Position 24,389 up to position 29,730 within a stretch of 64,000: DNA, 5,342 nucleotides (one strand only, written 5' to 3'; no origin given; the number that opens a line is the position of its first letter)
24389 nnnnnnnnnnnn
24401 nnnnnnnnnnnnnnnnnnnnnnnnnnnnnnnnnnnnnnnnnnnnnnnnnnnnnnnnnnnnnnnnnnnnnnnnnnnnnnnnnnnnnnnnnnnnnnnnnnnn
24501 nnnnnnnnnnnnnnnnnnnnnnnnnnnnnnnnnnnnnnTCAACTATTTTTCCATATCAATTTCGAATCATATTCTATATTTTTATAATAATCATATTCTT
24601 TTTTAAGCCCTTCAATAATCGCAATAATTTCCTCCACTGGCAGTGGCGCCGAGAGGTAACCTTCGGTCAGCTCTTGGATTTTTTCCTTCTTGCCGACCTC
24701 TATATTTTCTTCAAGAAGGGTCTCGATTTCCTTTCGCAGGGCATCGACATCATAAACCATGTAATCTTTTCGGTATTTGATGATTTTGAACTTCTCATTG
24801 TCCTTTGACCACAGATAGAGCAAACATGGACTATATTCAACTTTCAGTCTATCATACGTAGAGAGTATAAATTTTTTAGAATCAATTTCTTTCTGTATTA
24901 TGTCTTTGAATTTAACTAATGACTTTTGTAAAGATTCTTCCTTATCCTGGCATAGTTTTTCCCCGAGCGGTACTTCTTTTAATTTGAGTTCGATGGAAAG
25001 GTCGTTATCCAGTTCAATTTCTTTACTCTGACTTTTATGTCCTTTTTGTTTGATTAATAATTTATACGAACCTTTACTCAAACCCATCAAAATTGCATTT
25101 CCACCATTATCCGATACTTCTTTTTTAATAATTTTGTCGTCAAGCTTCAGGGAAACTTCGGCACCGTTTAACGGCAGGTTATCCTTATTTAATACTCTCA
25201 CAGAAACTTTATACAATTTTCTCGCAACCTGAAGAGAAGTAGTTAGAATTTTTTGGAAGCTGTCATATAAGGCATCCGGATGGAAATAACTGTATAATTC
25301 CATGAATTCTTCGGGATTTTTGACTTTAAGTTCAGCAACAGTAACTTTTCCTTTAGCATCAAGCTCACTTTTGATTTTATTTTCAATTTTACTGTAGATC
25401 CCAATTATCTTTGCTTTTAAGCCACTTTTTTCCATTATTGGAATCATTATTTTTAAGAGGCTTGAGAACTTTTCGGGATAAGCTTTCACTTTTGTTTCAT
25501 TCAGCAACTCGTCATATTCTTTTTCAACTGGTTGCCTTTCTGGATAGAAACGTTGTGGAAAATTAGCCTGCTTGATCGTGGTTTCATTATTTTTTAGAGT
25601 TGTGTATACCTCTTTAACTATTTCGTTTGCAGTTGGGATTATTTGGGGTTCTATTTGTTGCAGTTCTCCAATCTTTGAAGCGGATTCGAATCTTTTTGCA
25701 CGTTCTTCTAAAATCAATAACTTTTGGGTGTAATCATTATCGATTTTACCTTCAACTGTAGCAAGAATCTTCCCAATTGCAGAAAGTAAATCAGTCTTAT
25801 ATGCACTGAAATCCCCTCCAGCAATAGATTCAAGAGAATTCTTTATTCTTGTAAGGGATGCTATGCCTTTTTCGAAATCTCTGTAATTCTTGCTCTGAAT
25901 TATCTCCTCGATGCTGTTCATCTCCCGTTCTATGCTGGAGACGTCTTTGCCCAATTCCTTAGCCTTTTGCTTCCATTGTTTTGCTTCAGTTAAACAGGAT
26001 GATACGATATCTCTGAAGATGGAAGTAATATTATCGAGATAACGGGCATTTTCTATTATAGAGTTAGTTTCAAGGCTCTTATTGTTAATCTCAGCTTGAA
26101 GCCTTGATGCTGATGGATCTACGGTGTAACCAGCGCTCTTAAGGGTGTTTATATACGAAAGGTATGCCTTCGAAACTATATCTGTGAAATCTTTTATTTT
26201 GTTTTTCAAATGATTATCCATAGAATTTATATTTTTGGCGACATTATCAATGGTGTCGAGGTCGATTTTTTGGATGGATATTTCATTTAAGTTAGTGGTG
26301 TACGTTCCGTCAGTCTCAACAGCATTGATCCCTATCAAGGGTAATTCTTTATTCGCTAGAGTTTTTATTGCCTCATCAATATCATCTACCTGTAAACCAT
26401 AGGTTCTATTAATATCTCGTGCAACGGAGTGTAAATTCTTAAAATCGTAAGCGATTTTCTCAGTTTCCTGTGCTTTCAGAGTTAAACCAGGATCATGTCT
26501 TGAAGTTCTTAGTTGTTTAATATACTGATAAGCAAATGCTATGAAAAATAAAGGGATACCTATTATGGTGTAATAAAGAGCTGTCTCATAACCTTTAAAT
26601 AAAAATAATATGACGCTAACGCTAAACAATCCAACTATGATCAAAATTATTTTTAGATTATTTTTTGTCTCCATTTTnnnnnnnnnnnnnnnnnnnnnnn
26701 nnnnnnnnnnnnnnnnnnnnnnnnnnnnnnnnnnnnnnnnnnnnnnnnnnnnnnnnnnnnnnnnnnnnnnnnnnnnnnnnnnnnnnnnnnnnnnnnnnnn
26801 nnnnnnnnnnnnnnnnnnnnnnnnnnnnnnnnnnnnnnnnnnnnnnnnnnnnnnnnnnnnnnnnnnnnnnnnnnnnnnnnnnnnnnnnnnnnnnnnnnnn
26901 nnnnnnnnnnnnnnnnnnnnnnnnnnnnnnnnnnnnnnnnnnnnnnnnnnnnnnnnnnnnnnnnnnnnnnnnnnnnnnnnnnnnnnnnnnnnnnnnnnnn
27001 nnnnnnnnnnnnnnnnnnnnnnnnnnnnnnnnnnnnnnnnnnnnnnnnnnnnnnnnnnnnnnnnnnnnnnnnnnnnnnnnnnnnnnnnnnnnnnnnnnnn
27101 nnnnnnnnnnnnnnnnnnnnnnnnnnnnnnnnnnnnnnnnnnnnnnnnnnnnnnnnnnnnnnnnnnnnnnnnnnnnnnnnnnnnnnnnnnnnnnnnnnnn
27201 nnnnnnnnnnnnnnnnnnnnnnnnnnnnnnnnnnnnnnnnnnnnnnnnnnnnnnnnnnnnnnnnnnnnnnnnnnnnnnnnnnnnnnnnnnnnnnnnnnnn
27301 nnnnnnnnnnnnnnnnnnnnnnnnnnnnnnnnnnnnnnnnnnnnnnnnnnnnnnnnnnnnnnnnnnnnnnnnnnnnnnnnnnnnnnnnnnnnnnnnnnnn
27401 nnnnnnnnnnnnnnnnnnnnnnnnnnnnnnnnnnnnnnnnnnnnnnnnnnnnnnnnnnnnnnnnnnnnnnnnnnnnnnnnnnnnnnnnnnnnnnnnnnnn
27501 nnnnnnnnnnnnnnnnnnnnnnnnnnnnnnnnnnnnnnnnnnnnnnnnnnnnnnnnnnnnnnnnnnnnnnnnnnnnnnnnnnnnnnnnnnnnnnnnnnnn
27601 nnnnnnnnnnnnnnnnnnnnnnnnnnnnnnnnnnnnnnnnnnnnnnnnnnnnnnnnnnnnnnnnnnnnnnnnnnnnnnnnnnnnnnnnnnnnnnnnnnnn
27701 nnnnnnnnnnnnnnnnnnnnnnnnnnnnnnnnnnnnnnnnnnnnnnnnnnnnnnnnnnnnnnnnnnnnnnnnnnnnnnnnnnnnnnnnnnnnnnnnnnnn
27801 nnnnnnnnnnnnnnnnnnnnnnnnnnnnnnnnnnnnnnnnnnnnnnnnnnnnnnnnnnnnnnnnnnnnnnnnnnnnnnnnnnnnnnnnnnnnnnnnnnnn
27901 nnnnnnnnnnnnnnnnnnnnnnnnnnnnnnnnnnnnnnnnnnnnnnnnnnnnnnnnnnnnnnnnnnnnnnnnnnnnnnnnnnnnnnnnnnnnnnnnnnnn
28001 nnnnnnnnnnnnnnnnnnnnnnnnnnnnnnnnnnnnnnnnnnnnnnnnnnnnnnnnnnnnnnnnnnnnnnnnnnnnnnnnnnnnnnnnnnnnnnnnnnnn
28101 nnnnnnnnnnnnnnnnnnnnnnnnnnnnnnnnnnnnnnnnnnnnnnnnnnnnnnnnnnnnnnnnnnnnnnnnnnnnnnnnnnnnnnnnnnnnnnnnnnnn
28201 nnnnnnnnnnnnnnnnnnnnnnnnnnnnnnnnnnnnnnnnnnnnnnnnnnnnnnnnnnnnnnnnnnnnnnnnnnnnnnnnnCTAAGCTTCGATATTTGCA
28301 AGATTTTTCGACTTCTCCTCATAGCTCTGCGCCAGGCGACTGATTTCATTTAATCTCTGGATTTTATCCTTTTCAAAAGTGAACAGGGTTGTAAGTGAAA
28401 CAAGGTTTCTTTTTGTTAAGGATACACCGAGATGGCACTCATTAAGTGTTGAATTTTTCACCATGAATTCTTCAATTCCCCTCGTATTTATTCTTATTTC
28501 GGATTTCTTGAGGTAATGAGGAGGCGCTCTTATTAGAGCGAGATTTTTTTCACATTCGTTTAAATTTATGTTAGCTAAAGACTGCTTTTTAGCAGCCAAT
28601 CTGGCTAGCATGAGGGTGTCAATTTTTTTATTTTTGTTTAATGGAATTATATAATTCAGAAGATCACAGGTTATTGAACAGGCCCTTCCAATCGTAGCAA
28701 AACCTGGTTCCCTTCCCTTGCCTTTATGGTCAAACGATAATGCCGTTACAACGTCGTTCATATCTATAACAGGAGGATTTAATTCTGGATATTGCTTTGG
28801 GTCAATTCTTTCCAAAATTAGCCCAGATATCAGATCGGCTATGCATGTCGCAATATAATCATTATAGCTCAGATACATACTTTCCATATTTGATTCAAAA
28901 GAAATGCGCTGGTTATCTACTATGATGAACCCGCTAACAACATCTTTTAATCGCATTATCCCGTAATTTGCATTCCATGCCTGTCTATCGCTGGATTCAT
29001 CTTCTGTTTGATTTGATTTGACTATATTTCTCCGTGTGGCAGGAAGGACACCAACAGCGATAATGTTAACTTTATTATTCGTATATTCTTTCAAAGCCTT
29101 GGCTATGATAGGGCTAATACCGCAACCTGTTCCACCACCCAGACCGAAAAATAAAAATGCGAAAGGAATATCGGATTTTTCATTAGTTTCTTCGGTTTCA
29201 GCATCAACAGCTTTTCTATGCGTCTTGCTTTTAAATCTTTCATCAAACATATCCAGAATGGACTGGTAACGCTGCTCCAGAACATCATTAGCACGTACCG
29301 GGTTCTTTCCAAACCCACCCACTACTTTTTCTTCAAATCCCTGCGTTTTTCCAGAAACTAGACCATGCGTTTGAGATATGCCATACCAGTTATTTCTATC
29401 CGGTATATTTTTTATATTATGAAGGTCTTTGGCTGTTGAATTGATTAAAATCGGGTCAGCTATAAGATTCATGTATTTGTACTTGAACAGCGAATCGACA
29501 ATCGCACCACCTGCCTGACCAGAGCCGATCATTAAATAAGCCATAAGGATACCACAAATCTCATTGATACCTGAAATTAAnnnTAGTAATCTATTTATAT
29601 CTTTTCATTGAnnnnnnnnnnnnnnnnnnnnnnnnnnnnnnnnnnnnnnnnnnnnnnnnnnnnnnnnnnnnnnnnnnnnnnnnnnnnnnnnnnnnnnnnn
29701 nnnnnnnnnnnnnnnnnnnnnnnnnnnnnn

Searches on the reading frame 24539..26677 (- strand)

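Call 35: search_protein_families(library=pfam, proteins=[window:24539-26677:-], max_evalue=0.001)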
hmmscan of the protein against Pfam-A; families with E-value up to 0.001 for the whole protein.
window:24539-26677:- (712 aa): 4 families
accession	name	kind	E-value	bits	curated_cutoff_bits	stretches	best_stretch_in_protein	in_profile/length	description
PF13620.12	CarboxypepD_reg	-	3.9e-07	30.8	32.3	1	491-559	2-72/82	Carboxypeptidase regulatory-like domain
PF04050.20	Upf2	-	0.00011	23.3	29.8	0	470-562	21-109/133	Up-frameshift suppressor 2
PF13715.12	CarbopepD_reg_2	-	0.00011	22.6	32.2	1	495-567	5-77/88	CarboxypepD_reg-like domain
PF07373.16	CAMP_factor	-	0.00018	21.5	23.3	1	236-314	6-85/219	CAMP factor (Cfa)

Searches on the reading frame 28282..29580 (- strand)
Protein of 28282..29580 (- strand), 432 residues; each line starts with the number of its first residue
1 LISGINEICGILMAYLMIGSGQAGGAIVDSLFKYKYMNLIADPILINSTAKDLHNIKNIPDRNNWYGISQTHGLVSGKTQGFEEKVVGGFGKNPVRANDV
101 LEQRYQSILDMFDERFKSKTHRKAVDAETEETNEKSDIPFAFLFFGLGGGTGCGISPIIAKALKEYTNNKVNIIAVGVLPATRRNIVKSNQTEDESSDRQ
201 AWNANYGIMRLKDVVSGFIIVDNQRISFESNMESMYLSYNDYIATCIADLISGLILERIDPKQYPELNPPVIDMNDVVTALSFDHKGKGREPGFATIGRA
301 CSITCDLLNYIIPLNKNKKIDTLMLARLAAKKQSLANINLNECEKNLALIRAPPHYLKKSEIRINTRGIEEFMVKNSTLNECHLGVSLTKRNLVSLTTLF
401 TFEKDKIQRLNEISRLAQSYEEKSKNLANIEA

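Call 78: search_protein_families(library=pfam, proteins=[window:28282-29580:-], max_evalue=0.0001)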
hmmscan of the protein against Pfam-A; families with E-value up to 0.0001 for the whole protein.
window:28282-29580:- (432 aa): 2 families
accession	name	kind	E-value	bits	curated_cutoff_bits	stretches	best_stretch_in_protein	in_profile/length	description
PF00091.31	Tubulin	-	3.8e-13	50.6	33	1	120-226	90-185/190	Tubulin/FtsZ family, GTPase domain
PF13809.12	Tubulin_2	-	7.4e-06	25.9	27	1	101-204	128-224/356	Tubulin like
